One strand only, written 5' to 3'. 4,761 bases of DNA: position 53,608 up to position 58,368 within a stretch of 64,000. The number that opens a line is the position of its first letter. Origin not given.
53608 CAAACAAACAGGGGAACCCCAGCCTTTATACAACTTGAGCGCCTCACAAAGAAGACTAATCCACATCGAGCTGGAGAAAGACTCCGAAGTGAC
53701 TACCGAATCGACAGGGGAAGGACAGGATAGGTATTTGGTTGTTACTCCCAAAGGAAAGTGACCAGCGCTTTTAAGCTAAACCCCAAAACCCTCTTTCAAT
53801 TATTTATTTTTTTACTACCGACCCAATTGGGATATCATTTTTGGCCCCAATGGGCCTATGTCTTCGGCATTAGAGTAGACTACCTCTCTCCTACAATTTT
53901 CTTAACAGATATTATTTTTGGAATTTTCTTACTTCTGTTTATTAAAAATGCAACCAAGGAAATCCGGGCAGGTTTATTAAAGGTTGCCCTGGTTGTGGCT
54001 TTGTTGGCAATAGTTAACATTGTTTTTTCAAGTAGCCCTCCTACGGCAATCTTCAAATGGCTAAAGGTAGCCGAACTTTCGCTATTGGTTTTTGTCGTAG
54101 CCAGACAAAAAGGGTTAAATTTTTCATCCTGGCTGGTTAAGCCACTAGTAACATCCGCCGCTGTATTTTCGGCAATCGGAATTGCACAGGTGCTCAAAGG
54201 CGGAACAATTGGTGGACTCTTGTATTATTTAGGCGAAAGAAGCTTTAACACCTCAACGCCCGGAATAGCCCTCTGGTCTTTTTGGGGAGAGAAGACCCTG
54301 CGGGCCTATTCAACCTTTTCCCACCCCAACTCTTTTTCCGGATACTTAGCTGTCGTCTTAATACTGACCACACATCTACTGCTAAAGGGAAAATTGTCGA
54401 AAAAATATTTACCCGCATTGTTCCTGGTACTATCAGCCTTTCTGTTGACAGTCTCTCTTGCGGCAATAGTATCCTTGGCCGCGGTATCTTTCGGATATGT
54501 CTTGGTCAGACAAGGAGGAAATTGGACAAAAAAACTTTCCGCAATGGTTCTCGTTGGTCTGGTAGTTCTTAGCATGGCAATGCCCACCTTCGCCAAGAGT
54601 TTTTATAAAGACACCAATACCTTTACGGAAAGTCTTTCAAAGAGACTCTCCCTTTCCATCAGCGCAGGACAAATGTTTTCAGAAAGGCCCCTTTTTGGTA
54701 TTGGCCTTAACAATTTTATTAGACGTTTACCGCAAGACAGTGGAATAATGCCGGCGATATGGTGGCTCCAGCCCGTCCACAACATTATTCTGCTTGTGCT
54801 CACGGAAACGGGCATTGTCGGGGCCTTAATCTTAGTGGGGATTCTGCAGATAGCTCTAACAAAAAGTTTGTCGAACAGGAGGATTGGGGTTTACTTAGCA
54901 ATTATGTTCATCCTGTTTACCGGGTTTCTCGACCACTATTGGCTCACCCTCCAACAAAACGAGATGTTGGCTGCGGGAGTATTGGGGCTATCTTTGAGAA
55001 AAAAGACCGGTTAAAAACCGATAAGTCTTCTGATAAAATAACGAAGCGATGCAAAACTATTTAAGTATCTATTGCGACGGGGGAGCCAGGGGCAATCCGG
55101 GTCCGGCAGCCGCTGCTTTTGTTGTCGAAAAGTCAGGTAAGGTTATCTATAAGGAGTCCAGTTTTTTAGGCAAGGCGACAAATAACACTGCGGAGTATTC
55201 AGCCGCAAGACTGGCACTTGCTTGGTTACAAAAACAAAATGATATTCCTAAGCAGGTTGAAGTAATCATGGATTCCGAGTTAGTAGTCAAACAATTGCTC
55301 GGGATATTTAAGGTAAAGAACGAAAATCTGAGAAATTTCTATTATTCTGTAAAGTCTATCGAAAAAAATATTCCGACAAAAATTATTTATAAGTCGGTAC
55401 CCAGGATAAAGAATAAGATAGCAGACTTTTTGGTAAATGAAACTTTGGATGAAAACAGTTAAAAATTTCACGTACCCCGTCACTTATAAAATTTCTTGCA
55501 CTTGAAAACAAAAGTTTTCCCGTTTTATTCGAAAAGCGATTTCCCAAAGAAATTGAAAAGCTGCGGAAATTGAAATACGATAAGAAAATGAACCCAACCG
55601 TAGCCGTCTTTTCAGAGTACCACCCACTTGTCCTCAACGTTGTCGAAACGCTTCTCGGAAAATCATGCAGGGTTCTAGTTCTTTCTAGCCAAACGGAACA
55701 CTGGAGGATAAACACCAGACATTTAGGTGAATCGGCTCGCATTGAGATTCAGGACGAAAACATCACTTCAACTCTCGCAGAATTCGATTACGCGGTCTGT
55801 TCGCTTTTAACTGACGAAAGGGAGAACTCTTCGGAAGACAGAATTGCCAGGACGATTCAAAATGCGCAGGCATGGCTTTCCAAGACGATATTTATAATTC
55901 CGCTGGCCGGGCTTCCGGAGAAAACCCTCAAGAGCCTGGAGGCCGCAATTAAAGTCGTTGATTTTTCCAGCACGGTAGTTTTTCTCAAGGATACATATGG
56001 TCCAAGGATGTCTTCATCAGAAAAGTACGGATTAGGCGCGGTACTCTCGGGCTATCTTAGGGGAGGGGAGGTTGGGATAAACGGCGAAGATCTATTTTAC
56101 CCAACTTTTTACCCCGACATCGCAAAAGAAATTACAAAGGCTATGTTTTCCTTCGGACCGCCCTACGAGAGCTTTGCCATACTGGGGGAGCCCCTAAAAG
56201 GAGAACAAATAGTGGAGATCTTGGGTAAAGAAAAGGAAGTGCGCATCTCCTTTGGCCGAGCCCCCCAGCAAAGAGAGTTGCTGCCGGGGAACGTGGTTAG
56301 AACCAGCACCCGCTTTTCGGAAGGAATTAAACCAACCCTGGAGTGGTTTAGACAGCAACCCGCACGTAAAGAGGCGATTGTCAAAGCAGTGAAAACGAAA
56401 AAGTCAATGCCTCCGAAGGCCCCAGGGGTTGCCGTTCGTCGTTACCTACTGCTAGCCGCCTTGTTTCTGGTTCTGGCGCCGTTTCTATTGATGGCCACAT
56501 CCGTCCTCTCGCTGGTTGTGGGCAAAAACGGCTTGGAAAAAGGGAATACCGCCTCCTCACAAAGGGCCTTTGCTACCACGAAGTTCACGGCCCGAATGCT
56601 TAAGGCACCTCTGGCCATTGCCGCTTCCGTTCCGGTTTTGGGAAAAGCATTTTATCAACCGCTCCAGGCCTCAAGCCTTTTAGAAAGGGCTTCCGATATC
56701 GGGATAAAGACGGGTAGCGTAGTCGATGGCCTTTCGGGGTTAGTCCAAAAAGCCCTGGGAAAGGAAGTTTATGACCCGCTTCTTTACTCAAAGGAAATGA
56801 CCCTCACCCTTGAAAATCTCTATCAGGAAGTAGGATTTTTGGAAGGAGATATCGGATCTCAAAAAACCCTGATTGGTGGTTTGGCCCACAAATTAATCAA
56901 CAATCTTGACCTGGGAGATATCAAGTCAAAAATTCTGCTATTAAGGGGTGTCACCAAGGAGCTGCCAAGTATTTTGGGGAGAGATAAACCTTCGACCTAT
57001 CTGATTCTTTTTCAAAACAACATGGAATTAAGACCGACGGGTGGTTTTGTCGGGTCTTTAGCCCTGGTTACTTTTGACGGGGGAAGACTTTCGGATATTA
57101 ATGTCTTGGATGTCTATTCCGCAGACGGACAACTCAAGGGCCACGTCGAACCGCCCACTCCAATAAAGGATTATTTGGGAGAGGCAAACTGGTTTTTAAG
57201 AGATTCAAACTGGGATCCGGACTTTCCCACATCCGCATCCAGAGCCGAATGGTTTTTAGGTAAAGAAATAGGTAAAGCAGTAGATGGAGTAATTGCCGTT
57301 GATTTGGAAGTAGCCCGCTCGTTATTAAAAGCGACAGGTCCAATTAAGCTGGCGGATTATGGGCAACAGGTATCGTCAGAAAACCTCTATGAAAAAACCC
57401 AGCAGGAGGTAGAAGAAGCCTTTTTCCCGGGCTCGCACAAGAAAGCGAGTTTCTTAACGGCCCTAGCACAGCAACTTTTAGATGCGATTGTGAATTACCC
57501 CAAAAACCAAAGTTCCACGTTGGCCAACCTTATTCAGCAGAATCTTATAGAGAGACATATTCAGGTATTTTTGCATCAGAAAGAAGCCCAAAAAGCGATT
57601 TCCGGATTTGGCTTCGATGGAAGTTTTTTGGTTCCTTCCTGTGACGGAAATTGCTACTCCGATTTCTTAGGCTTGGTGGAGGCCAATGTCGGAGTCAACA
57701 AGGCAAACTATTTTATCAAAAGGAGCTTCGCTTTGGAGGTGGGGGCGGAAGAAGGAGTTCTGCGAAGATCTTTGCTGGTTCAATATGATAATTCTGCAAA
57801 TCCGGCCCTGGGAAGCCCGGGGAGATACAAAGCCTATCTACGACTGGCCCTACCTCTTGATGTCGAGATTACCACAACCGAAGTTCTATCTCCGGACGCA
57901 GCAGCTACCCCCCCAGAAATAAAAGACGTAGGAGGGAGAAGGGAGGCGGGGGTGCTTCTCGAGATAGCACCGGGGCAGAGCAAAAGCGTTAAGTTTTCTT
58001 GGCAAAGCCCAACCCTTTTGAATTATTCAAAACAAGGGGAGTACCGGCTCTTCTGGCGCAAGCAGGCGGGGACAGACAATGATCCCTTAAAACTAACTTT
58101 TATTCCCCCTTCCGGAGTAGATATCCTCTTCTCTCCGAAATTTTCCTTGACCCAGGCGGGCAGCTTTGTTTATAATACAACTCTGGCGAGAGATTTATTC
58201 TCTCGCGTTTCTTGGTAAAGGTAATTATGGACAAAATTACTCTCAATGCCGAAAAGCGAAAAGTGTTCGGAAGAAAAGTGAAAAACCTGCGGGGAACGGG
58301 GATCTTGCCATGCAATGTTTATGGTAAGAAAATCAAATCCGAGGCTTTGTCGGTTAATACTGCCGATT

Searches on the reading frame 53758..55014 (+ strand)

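Call 103: search_protein_families(library=pfam, proteins=[window:53758-55014:+], max_evalue=0.00001)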
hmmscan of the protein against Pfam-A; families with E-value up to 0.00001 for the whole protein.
window:53758-55014:+ (418 aa): 1 family
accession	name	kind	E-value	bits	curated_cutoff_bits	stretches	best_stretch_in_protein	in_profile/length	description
PF04932.20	Wzy_C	-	5.5e-13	49.4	31.7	1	220-360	2-149/149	O-Antigen ligase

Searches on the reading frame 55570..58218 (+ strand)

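Call 103: search_protein_families(library=pfam, proteins=[window:55570-58218:+], max_evalue=0.00001)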
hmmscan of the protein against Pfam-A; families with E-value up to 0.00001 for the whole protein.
window:55570-58218:+ (882 aa): 1 family
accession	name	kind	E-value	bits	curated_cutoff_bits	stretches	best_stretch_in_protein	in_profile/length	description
PF13196.11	DUF4012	-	1.1e-29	104.3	28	1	472-613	1-142/144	Protein of unknown function (DUF4012)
